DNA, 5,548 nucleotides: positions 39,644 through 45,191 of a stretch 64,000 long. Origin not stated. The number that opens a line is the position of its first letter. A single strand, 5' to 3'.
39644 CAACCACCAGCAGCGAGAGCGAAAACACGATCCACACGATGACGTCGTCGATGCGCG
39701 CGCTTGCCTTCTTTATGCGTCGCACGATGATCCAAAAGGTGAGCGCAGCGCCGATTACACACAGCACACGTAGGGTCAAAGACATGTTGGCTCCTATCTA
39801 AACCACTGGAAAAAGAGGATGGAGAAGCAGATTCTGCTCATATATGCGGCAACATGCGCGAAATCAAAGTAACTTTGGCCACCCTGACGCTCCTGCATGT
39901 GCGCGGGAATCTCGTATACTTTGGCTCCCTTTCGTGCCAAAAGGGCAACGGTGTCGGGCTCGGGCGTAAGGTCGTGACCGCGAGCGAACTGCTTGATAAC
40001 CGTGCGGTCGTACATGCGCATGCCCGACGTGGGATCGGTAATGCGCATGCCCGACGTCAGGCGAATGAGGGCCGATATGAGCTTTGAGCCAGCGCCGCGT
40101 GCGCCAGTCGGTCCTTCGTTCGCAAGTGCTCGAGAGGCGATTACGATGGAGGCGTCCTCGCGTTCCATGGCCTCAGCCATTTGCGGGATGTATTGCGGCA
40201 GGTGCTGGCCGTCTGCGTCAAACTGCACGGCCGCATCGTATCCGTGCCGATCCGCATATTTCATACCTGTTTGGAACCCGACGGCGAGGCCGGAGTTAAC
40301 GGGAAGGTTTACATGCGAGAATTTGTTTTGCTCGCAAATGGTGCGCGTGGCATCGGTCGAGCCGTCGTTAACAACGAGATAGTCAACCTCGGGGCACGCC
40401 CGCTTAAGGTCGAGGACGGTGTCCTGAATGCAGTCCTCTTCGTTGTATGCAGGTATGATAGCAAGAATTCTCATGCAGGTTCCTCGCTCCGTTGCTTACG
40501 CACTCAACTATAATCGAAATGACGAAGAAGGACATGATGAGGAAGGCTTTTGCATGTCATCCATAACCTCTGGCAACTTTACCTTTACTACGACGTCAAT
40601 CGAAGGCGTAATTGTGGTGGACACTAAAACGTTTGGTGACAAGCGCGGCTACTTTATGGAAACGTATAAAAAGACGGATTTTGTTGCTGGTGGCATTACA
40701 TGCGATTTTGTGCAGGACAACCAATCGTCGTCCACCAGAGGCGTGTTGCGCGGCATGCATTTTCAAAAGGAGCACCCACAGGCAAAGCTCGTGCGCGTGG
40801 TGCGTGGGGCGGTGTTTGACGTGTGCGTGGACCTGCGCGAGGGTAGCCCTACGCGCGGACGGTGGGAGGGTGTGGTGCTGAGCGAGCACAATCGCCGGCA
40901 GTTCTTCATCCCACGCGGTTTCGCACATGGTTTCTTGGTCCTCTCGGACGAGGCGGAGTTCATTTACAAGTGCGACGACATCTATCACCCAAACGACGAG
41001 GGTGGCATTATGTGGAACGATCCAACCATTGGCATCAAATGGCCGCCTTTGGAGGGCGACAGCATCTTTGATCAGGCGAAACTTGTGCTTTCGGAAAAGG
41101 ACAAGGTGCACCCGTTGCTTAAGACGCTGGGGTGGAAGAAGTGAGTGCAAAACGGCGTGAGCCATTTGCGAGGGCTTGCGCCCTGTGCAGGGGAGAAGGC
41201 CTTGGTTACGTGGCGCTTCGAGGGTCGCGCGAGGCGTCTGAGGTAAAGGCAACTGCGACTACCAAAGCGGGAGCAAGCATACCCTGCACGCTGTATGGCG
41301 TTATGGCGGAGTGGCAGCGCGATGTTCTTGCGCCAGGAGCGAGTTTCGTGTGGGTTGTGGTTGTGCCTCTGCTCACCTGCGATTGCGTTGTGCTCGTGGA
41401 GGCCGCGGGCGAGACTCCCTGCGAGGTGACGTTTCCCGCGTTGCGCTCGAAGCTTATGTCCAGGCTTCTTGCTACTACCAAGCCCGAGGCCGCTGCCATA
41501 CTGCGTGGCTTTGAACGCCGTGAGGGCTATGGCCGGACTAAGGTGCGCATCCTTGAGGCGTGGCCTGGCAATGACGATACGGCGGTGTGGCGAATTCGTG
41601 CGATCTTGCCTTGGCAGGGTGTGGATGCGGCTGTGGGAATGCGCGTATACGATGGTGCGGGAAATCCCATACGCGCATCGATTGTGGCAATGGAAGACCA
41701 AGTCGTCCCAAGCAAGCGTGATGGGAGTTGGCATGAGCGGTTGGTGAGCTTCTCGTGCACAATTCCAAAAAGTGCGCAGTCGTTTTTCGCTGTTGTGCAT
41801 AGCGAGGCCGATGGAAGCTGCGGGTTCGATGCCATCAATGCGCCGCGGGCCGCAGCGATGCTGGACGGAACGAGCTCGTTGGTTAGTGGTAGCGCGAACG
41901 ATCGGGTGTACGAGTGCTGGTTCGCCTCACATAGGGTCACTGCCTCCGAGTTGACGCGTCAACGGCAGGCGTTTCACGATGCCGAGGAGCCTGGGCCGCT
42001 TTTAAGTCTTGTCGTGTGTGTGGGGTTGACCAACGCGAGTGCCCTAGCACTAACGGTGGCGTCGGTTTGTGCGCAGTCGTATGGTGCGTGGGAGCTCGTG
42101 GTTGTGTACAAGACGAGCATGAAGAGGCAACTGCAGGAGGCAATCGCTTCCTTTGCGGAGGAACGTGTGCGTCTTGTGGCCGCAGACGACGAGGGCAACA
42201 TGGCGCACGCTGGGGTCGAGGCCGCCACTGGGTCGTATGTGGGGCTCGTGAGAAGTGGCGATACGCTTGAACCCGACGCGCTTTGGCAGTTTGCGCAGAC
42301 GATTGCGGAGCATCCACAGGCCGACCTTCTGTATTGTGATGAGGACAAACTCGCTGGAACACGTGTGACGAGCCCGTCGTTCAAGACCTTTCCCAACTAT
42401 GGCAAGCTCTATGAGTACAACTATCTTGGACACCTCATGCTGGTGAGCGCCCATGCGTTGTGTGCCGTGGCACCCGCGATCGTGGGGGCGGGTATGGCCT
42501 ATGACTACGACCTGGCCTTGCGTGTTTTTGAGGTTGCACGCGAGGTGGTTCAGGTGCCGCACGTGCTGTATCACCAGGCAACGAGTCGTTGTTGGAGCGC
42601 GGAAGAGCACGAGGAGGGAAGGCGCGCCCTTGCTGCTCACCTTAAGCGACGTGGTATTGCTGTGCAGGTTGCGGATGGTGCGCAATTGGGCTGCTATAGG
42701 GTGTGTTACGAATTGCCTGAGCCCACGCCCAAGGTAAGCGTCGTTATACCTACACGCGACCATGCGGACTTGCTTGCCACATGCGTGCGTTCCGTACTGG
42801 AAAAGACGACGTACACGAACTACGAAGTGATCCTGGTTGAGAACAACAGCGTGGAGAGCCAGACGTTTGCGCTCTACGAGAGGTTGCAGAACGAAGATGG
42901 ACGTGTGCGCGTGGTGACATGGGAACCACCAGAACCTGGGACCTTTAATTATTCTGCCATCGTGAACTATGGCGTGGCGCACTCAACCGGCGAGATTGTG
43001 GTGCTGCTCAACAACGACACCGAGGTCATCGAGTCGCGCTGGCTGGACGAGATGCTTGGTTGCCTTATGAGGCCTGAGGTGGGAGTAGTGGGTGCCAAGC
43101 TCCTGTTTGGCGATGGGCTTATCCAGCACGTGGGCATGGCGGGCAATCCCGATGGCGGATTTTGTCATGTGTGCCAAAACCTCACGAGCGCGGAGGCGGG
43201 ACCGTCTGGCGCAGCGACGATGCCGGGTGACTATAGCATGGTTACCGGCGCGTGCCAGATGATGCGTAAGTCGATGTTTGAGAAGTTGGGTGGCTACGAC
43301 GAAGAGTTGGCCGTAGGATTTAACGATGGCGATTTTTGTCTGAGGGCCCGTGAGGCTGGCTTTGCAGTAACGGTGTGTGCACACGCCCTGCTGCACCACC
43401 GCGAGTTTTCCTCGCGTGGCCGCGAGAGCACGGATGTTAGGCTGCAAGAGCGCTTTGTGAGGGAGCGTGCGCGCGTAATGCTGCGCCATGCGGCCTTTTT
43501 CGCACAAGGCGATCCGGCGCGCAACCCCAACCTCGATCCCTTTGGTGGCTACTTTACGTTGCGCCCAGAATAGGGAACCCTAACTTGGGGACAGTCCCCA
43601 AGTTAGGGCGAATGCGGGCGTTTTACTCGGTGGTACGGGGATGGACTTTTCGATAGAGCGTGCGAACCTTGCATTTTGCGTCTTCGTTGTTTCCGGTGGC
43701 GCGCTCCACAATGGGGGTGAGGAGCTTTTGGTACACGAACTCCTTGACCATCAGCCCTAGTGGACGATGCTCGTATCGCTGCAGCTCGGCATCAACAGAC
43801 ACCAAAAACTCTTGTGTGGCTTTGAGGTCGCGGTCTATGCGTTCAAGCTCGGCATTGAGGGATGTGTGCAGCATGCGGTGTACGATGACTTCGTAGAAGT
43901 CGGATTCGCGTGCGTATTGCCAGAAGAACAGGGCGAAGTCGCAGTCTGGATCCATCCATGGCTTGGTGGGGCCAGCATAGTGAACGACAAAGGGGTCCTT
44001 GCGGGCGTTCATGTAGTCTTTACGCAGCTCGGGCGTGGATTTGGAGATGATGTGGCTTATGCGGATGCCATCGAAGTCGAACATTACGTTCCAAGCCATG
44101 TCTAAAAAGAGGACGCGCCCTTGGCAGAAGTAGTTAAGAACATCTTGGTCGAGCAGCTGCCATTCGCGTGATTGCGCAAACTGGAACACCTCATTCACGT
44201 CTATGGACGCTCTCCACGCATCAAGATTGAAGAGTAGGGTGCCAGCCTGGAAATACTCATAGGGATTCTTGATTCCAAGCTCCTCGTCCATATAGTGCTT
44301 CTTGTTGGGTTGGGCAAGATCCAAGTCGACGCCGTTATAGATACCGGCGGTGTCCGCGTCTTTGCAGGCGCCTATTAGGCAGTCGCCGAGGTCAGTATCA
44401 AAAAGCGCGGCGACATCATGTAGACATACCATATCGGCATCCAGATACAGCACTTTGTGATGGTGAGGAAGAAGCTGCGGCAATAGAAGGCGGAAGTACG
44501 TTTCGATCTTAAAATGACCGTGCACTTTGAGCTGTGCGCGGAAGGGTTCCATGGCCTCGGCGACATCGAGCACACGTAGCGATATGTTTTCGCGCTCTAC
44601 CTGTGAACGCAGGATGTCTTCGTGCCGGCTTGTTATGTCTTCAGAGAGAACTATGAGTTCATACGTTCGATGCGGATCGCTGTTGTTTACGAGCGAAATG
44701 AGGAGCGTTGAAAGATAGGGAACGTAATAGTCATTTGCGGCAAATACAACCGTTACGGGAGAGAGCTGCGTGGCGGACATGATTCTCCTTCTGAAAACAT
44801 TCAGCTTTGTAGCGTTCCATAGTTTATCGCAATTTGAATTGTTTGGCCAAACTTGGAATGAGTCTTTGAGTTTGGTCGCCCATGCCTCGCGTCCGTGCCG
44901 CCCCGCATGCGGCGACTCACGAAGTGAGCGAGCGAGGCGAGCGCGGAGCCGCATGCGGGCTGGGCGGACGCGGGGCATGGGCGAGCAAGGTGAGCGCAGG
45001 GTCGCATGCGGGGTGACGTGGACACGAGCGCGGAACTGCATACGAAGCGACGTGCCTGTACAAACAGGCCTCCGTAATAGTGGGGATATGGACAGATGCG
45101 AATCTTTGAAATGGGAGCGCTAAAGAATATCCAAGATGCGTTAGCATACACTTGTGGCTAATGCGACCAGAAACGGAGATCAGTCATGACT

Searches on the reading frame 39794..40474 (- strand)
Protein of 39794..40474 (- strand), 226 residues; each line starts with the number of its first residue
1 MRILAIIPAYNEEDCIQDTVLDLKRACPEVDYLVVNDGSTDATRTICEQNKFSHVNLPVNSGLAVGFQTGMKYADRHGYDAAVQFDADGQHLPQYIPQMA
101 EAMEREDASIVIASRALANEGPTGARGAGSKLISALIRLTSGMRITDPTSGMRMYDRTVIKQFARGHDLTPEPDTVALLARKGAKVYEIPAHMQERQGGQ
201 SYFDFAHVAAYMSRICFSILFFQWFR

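Call 84: search_protein_families(library=pfam, proteins=[window:39794-40474:-], max_evalue=0.00001)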
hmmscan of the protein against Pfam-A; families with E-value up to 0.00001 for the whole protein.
window:39794-40474:- (226 aa): 1 family
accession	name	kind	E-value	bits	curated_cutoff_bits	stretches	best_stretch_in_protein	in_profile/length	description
PF00535.33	Glycos_transf_2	-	1.8e-26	93.5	23.3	1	6-162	3-166/168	Glycosyl transferase family 2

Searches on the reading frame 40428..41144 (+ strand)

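Call 84: search_protein_families(library=pfam, proteins=[window:40428-41144:+], max_evalue=0.00001)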
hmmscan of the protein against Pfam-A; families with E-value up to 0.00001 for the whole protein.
window:40428-41144:+ (238 aa): 1 family
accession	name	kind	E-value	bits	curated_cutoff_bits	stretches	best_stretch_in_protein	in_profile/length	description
PF00908.23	dTDP_sugar_isom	-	9.7e-73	243.8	27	1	56-232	2-167/168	dTDP-4-dehydrorhamnose 3,5-epimerase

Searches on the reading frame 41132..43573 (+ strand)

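Call 40: search_protein_families(library=pfam, proteins=[window:41132-43573:+])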
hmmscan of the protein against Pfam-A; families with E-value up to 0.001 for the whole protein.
window:41132-43573:+ (813 aa): 3 families
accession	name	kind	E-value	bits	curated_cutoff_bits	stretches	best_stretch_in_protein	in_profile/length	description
PF00535.33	Glycos_transf_2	-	3.2e-25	89.4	23.3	2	536-719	1-167/168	Glycosyl transferase family 2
PF13641.12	Glyco_tranf_2_3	-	3.2e-22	80.1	27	2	533-757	1-212/230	Glycosyltransferase like family 2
PF10111.15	Glyco_tranf_2_2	-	4.3e-06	26.8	27.3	0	708-752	167-212/276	Glycosyltransferase like family 2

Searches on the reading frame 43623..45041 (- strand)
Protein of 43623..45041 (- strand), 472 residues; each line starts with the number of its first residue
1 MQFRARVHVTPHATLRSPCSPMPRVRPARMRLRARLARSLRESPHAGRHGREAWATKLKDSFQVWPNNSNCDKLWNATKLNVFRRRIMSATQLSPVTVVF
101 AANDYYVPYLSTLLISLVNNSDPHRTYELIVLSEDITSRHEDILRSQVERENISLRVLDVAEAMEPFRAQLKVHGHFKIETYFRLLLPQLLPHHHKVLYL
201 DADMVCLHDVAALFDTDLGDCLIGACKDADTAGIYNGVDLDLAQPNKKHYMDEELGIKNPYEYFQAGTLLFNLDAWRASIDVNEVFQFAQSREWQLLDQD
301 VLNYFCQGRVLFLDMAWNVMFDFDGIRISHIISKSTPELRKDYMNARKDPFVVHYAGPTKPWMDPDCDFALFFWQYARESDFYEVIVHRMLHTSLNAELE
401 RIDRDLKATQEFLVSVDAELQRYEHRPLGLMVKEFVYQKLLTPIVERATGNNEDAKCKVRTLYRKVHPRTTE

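Call 40: search_protein_families(library=pfam, proteins=[window:43623-45041:-])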
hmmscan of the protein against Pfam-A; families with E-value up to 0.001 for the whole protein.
window:43623-45041:- (472 aa): 1 family
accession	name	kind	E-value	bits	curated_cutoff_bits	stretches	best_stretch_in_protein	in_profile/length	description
PF01501.26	Glyco_transf_8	-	3.1e-44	151.9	24.3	1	98-364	2-251/253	Glycosyl transferase family 8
